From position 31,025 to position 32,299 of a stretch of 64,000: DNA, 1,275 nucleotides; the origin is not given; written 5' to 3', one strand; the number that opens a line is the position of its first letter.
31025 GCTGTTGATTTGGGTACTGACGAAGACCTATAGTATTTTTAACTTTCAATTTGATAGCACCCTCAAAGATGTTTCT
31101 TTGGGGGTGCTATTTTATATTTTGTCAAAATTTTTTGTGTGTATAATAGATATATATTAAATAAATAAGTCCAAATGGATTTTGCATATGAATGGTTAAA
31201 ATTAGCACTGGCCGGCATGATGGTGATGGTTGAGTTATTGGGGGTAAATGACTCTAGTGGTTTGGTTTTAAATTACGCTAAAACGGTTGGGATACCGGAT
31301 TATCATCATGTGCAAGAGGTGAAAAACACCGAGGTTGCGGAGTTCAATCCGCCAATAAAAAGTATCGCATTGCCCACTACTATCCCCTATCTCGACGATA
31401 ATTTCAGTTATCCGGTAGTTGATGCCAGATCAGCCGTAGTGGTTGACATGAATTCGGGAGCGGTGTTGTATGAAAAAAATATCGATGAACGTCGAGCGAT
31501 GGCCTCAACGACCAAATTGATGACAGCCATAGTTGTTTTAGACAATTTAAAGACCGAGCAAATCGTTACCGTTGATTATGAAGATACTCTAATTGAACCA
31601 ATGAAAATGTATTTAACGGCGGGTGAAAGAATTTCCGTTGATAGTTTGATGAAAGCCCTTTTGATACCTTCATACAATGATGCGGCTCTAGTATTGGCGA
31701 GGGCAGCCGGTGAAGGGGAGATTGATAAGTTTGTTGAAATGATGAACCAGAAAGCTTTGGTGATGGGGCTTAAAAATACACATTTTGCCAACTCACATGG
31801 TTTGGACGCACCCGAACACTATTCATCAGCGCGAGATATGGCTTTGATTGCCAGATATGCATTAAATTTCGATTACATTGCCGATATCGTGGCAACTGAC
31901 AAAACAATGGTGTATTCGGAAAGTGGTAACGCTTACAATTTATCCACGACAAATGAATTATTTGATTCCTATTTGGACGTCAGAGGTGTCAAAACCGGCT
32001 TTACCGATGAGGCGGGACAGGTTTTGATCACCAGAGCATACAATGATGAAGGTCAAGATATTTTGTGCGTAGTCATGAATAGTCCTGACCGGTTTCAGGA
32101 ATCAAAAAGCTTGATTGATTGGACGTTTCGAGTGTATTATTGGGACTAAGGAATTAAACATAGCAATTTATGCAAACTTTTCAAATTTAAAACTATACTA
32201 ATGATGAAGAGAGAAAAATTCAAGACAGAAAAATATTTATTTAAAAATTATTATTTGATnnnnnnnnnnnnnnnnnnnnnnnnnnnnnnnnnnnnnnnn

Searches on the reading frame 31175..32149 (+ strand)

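Call 45: search_protein_families(library=pfam, proteins=[window:31175-32149:+], max_evalue=0.00001)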
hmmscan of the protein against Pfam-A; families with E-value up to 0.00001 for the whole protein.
window:31175-32149:+ (324 aa): 2 families
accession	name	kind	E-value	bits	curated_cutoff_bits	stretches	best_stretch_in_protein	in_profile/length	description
PF00768.25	Peptidase_S11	-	5.6e-59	199.9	27.6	1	79-303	7-237/239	D-alanyl-D-alanine carboxypeptidase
PF13354.11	Beta-lactamase2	-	3.3e-06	27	22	1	87-224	2-141/214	Beta-lactamase enzyme family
